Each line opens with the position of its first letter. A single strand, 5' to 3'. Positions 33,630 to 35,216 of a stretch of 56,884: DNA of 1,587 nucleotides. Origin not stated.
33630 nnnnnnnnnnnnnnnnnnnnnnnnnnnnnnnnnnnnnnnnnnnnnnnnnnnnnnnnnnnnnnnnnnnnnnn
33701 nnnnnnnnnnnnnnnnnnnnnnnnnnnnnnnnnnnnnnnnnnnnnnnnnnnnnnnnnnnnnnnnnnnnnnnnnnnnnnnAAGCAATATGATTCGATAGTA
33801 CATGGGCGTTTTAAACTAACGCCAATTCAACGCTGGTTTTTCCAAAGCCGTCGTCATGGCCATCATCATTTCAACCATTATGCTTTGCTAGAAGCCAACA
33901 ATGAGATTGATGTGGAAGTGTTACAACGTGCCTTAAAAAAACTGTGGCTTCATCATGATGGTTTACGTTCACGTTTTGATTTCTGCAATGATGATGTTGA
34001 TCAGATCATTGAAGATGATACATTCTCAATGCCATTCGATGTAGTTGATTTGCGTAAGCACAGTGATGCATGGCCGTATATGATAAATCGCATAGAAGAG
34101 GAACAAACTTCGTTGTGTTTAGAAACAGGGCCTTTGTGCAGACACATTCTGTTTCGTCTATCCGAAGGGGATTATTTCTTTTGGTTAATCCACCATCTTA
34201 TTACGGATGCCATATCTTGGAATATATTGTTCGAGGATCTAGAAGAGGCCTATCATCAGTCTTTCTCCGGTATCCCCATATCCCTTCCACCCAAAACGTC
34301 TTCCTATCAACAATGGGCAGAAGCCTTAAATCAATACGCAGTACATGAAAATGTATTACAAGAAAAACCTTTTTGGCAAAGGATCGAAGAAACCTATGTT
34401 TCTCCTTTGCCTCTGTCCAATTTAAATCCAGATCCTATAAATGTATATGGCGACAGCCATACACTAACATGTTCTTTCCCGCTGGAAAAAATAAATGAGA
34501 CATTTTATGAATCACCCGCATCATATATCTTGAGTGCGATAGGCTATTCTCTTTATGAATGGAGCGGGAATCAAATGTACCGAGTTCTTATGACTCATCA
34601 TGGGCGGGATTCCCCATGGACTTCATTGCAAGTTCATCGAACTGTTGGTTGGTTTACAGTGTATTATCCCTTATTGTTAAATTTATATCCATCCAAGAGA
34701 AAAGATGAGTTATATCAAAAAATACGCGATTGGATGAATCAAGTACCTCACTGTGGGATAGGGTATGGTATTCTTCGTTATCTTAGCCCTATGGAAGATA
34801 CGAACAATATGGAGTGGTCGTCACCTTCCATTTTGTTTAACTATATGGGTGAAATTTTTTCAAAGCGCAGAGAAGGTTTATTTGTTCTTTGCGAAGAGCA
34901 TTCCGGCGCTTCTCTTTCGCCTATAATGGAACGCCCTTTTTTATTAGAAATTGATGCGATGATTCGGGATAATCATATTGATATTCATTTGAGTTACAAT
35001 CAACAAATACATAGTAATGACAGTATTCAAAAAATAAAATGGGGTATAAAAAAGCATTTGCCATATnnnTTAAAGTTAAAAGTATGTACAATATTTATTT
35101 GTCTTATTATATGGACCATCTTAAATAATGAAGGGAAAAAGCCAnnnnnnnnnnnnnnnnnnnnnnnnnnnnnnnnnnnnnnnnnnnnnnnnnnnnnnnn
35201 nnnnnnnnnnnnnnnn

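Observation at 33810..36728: Assembly line ends in an E-like domain and is followed by a beta-lactamase/PBP-fold SxxK protein: possible PBP-type-TE-like offloading or cyclisation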

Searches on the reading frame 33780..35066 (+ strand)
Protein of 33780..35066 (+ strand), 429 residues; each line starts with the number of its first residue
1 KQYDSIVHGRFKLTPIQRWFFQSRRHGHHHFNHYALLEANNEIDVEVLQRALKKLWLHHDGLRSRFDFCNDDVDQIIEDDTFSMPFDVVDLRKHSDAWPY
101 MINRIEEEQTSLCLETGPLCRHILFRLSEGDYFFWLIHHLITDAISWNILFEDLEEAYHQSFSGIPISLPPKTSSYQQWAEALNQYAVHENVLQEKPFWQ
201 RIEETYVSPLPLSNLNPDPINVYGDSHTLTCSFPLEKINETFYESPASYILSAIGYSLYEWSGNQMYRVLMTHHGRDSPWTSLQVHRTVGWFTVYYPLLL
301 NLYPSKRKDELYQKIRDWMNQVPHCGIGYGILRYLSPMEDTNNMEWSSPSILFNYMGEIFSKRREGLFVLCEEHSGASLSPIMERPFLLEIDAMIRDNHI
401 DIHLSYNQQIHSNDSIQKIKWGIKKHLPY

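Call 26: search_solved_structures(query=window:33780-35066:+, max_evalue=1e-10)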
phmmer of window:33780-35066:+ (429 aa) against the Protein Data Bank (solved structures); distinct sequences matched with E-value up to 1e-10: 10.
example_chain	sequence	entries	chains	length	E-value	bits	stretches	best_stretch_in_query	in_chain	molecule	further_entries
9rde_A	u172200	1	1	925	2.3e-67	231.1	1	6-423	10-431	Bacitracin synthase 3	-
6ta8_A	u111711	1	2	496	6.1e-66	226.4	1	5-427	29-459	Tyrocidine synthase 2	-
5isw_A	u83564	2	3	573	2.1e-62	214.7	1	4-427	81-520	Gramicidin S synthase 1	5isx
2xhg_A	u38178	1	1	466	3e-59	204.3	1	4-427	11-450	TYROCIDINE SYNTHETASE A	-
9bfg_A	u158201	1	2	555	3.6e-59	204.1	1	4-427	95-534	Tyrocidine synthase 1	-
9bfd_A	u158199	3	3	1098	3.5e-58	200.9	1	4-427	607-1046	Tyrocidine synthase 1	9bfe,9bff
9lcq_A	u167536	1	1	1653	1.5e-53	185.6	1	7-413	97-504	PvdL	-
9lcp_A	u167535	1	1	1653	1.5e-53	185.6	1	7-413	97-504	PvdL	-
9lco_A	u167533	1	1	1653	1.5e-53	185.6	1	7-413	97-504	PvdL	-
9up2_A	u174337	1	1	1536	9.4e-53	183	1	13-413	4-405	PvdL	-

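Call 27: search_solved_structures(query=window:33780-35066:+, max_evalue=1e-58, show_alignments=4)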
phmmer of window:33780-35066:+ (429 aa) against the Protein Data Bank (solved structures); distinct sequences matched with E-value up to 1e-58: 5.
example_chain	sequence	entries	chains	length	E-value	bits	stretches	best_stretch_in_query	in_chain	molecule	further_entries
9rde_A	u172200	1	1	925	2.3e-67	231.1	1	6-423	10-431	Bacitracin synthase 3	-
6ta8_A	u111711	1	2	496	6.1e-66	226.4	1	5-427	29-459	Tyrocidine synthase 2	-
5isw_A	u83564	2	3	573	2.1e-62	214.7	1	4-427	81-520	Gramicidin S synthase 1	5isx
2xhg_A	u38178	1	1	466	3e-59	204.3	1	4-427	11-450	TYROCIDINE SYNTHETASE A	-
9bfg_A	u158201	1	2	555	3.6e-59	204.1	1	4-427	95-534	Tyrocidine synthase 1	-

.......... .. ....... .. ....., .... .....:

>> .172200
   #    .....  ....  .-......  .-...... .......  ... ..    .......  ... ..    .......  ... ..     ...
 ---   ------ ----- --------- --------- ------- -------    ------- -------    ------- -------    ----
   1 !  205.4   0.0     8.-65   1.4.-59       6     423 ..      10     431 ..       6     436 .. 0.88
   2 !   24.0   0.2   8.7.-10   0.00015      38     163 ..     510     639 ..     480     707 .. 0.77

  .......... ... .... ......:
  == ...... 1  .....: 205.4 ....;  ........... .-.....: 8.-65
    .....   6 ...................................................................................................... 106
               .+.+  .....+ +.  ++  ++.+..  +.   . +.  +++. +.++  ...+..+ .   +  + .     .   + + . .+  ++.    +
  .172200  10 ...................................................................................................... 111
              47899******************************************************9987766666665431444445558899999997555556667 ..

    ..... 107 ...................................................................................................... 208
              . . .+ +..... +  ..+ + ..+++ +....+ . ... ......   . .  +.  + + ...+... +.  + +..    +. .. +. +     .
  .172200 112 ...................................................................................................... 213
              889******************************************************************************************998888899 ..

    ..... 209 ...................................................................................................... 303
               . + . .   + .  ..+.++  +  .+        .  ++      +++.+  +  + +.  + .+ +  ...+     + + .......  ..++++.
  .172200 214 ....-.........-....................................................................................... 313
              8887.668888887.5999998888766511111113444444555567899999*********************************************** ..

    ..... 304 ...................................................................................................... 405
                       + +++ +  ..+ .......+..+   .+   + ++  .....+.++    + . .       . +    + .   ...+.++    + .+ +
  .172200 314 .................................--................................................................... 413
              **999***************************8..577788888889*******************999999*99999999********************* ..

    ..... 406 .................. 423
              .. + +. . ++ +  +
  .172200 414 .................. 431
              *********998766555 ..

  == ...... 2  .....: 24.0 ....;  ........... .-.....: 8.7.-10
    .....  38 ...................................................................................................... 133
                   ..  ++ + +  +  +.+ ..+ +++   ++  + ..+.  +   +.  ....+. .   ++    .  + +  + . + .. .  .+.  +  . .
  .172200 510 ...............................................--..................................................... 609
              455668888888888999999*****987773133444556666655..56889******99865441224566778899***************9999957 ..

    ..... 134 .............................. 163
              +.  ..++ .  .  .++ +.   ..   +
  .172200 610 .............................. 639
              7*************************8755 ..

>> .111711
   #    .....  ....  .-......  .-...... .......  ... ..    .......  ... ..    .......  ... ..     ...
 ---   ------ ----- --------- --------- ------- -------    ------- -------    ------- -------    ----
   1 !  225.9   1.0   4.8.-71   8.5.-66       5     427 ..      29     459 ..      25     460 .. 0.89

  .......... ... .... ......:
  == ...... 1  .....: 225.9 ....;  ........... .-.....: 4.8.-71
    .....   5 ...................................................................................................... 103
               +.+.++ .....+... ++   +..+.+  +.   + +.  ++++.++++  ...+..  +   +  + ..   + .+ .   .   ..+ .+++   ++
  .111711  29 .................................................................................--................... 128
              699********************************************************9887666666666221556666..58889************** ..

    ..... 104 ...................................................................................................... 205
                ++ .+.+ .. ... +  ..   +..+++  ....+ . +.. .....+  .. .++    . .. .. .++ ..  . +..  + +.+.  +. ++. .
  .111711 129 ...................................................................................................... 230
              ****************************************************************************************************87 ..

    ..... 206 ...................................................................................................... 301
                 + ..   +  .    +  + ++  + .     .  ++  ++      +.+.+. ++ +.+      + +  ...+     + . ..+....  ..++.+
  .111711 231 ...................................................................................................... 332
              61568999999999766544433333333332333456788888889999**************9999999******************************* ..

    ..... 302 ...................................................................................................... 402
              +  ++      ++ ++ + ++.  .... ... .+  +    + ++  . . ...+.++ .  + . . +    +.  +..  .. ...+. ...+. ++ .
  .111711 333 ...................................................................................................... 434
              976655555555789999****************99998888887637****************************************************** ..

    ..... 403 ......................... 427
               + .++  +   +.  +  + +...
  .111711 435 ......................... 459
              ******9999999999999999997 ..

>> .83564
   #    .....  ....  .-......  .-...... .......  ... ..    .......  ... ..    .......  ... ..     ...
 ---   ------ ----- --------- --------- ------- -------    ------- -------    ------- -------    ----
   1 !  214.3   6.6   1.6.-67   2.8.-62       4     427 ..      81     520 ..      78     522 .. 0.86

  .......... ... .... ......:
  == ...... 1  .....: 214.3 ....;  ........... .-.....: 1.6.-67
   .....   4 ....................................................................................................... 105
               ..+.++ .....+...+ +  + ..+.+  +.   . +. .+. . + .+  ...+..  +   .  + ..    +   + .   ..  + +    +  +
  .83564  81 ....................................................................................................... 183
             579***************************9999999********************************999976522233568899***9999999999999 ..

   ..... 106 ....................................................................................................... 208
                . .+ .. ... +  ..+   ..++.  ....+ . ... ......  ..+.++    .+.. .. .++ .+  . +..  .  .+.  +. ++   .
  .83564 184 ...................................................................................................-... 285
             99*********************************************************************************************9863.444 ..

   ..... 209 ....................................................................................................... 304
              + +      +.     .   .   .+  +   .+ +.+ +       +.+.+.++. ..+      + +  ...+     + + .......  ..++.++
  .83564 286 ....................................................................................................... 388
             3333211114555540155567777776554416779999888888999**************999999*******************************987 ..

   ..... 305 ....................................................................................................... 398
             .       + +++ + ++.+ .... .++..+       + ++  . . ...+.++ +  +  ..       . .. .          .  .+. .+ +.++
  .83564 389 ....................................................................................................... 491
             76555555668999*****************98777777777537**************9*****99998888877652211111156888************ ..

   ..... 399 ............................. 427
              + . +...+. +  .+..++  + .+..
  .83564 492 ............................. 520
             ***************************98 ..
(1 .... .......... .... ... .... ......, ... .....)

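Call 76: find_homologous_proteins(query=window:33780-35066:+, max_evalue=1e-20)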
Query window:33780-35066:+ (429 aa): 74 proteins with E <= 1e-20 among 2284 candidates.
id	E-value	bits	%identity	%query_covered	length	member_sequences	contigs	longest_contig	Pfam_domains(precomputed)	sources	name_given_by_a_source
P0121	1.5e-67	247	33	98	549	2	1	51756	PF00668.26,PF00550.32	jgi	jgi:surfactin family lipopeptide synthetase A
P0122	7.2e-63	231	33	97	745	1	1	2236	PF00668.26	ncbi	ncbi:MAG: condensation domain-containing protein, partial [Thermoanaerobaculia bacterium]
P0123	4.8e-61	225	30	99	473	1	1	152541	PF00668.26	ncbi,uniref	ncbi:condensation domain-containing protein, partial [Bacillus sp. NPDC093026]|uniref:condensation d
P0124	1.6e-59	220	34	96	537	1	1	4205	PF00668.26,PF00550.32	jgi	jgi:non-ribosomal peptide synthase protein (TIGR01720 family)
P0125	7.4e-59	218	30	99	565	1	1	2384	PF00668.26,PF00550.32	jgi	jgi:non-ribosomal peptide synthase protein (TIGR01720 family)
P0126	7.6e-59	218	36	82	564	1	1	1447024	PF00668.26,PF00550.32,PF13193.13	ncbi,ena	-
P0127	1.0e-58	218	32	83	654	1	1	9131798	PF00668.26,PF00550.32,PF13193.13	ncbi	ncbi:MAG: AMP-binding protein, partial [Candidatus Aminicenantes bacterium]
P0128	1.5e-58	217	33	96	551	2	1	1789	PF00668.26,PF00550.32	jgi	jgi:non-ribosomal peptide synthase protein (TIGR01720 family)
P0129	6.8e-58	215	30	98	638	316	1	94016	PF00668.26,PF00550.32,PF13193.13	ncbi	ncbi:condensation domain-containing protein, partial [Bacillus paralicheniformis]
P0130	8.0e-58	215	29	98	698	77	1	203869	PF00668.26,PF00550.32,PF13193.13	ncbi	ncbi:condensation domain-containing protein, partial [Bacillus atrophaeus]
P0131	1.1e-57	214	33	98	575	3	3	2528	PF00668.26,PF00550.32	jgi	-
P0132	1.6e-57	214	33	98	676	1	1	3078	PF00668.26,PF00550.32,PF13193.13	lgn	-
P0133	4.0e-57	212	32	94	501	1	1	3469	PF00668.26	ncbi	ncbi:MAG: condensation domain-containing protein, partial [Methanococcaceae archaeon]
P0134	1.6e-56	210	32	91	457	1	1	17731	PF00668.26,PF00550.32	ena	-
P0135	5.7e-56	208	34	98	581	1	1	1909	PF00668.26,PF00550.32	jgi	jgi:non-ribosomal peptide synthase protein (TIGR01720 family)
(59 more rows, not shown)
